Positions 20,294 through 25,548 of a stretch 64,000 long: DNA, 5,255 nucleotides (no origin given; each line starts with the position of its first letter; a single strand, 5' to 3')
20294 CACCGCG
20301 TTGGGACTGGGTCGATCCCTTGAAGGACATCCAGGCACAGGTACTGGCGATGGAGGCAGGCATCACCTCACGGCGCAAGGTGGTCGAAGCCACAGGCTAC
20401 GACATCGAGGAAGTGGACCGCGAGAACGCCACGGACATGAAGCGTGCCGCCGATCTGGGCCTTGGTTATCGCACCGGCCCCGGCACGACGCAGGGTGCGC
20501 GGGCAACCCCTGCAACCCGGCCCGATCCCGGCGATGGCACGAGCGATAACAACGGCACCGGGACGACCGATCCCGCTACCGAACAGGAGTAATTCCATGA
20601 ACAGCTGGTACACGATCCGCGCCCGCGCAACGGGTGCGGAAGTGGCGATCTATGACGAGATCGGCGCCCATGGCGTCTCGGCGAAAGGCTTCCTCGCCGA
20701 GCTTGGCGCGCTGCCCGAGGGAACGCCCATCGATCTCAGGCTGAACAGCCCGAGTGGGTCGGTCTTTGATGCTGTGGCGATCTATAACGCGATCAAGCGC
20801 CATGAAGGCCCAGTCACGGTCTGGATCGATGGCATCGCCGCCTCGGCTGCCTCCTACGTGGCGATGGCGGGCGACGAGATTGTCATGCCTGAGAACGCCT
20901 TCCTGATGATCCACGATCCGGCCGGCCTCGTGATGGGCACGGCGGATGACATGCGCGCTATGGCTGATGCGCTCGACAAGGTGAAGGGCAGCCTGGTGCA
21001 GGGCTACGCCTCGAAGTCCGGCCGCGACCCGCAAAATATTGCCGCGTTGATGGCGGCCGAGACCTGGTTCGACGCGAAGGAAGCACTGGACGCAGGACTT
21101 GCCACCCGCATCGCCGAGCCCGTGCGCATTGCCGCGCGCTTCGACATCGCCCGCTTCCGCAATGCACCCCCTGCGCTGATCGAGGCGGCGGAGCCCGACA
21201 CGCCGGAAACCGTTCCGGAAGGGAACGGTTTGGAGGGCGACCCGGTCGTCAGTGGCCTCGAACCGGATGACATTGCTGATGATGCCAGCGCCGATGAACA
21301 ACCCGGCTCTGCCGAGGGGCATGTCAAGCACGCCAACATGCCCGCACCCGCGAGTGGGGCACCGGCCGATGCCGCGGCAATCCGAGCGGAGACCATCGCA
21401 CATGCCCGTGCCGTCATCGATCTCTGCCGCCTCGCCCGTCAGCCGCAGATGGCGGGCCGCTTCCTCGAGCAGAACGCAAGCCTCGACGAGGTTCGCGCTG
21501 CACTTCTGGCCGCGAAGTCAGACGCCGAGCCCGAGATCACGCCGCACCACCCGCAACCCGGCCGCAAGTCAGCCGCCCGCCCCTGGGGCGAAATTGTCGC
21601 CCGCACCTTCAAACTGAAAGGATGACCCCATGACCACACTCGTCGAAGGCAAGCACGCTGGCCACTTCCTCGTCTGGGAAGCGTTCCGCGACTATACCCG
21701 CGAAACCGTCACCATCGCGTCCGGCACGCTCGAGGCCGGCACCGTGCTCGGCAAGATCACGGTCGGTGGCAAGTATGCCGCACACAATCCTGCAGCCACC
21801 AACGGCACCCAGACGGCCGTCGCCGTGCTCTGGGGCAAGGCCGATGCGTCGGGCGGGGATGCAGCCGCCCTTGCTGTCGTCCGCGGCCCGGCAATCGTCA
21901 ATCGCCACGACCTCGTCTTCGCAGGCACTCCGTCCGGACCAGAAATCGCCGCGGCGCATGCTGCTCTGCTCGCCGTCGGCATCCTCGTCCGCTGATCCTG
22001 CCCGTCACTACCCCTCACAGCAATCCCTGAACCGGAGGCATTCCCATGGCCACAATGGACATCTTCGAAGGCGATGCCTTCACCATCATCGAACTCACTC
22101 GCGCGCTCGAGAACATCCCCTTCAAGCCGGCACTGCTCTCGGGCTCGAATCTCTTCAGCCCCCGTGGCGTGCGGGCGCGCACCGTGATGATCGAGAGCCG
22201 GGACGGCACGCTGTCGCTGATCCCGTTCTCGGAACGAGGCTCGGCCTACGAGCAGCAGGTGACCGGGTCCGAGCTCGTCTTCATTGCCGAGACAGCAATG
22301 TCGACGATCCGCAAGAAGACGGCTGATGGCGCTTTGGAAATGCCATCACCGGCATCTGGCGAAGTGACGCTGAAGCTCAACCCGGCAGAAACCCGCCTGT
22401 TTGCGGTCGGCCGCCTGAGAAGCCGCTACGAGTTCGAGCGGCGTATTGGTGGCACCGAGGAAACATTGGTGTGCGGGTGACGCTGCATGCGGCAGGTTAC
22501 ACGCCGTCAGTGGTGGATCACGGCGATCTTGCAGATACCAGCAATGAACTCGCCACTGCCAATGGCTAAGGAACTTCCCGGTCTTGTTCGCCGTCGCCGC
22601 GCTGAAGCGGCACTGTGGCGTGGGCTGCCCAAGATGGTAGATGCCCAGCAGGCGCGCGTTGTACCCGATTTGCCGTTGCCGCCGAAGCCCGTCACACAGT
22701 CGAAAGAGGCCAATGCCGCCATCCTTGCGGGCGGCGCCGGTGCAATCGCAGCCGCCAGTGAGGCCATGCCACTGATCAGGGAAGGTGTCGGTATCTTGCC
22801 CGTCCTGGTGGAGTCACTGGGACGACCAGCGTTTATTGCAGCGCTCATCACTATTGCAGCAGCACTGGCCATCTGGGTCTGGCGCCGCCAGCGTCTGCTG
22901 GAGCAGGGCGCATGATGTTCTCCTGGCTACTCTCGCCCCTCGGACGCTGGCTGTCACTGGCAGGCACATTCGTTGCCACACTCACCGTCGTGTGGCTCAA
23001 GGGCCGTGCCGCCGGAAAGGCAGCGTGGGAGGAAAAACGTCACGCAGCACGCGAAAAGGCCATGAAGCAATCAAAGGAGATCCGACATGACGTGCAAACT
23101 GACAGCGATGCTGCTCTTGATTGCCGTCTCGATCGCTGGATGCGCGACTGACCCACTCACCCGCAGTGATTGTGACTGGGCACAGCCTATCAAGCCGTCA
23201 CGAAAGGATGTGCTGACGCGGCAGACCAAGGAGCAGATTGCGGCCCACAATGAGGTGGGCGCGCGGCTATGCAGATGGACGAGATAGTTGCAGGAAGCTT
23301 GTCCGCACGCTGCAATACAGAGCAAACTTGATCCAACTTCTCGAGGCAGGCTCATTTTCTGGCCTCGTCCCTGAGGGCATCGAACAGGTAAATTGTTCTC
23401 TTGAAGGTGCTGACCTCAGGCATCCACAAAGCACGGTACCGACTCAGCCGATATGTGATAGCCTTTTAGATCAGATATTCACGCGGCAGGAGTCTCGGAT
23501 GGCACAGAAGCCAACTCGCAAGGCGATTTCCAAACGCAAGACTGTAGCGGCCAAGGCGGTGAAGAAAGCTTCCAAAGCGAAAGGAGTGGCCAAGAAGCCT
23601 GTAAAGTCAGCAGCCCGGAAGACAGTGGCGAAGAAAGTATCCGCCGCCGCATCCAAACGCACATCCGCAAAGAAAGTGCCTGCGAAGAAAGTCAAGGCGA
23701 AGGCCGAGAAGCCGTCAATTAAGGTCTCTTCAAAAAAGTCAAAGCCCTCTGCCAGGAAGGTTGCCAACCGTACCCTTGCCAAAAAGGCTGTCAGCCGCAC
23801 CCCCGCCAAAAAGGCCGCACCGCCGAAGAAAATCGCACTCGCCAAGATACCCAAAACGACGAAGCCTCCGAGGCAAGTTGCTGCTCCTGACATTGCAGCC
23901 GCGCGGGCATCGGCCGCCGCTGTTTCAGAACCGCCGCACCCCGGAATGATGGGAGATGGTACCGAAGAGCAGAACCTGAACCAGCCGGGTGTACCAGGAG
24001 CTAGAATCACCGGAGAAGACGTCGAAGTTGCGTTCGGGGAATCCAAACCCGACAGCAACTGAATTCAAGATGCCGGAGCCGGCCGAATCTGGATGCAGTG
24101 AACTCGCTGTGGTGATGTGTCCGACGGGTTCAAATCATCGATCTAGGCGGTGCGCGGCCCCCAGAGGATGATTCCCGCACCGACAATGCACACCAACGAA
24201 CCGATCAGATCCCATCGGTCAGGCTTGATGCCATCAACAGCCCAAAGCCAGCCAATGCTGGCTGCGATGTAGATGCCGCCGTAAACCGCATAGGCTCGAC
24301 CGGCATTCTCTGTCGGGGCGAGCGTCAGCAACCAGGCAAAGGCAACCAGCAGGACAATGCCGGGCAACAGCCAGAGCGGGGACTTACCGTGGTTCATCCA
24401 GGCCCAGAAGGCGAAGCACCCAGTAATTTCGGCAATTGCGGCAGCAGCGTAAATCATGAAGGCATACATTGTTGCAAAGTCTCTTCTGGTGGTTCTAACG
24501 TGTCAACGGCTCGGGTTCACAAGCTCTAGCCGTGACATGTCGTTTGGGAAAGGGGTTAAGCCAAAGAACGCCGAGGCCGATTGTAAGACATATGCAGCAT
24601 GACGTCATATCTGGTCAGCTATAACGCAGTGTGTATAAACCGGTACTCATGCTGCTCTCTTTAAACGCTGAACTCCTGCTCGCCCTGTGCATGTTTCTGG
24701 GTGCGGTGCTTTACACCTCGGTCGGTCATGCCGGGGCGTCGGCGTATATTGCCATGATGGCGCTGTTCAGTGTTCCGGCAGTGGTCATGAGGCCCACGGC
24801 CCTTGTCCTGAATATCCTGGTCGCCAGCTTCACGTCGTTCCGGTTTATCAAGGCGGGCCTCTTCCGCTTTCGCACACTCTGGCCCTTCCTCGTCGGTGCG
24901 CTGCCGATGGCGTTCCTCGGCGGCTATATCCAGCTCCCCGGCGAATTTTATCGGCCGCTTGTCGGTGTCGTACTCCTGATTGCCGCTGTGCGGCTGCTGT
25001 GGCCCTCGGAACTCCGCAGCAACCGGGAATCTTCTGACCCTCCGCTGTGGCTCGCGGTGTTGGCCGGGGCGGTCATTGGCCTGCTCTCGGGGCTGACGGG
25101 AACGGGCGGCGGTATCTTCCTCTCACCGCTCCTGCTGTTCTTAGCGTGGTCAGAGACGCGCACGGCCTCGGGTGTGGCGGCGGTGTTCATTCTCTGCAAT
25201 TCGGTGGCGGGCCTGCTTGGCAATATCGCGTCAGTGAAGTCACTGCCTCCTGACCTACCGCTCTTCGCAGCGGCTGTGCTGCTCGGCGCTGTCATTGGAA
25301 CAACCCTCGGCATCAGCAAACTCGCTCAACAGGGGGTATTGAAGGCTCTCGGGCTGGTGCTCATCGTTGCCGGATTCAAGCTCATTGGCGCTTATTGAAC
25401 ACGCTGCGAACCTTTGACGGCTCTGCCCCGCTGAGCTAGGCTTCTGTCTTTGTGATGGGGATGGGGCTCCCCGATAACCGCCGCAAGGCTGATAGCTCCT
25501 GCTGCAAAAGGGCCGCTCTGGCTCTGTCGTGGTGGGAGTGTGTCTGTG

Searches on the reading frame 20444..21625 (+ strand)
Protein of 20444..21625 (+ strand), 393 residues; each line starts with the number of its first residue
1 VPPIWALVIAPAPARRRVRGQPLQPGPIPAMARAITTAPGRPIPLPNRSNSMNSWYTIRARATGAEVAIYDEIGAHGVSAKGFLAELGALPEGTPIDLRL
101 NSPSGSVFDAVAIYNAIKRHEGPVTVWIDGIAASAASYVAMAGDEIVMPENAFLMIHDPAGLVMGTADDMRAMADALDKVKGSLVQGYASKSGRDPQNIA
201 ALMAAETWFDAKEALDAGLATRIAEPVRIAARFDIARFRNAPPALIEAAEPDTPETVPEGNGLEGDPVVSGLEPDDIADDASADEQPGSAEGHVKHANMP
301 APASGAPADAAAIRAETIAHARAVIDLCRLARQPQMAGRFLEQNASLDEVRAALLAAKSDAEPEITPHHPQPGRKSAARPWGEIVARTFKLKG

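Call 74: search_protein_families(library=pfam, proteins=[window:20444-21625:+])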
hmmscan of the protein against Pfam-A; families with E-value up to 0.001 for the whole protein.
window:20444-21625:+ (393 aa): 4 families
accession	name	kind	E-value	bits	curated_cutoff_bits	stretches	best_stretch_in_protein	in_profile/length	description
PF00574.28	CLP_protease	-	3.9e-30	105.5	20.2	1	66-225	18-180/182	Clp protease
PF01972.22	SDH_protease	-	8e-11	41.9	31.3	1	88-161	86-159/286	ClpP-like SDH-type serine proteinase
PF25145.1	NfeD1b_N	-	1e-06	28.9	40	1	98-205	36-136/189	NfeD1b, N-terminal domain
PF01343.23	Peptidase_S49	-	0.00011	22.6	24.9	1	118-154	3-39/154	Peptidase family S49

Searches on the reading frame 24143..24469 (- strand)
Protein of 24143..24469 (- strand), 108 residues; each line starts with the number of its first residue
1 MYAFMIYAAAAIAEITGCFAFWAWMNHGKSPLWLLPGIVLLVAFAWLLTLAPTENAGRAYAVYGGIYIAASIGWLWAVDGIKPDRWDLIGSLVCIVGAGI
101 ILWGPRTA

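Call 4: search_protein_families(library=pfam, proteins=[window:24143-24469:-])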
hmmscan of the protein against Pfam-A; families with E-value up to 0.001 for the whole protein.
window:24143-24469:- (108 aa): 1 family
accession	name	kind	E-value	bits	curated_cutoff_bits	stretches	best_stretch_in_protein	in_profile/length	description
PF02694.21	UPF0060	-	2.1e-31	108.8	24.9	1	4-107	5-107/107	Uncharacterised BCR, YnfA/UPF0060 family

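Call 5: search_protein_families(library=ncbifam, proteins=[window:24143-24469:-])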
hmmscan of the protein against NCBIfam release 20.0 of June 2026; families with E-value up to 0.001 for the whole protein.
window:24143-24469:- (108 aa): 1 family
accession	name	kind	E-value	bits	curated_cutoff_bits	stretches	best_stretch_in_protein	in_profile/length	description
NF002586.0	PRK02237.1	equivalog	2.2e-39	133.9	114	1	3-106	6-108/109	YnfA family protein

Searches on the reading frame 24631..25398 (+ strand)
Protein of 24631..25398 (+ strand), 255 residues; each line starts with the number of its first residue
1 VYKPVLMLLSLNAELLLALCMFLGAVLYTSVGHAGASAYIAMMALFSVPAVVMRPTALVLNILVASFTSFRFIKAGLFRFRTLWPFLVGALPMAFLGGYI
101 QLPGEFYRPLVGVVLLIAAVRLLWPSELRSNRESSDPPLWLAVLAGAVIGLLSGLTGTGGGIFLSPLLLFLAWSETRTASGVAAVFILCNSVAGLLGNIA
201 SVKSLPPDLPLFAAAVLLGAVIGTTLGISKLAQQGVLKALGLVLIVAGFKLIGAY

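Call 4: search_protein_families(library=pfam, proteins=[window:24631-25398:+])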
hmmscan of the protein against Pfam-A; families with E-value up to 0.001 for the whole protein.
window:24631-25398:+ (255 aa): 1 family
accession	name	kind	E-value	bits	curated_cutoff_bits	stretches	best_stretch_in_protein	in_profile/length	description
PF01925.25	TauE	-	1.1e-32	114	32.6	1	17-251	1-237/237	Sulfite exporter TauE/SafE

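Call 5: search_protein_families(library=ncbifam, proteins=[window:24631-25398:+])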
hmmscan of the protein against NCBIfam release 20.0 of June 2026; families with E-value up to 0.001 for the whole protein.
window:24631-25398:+ (255 aa): 0 families
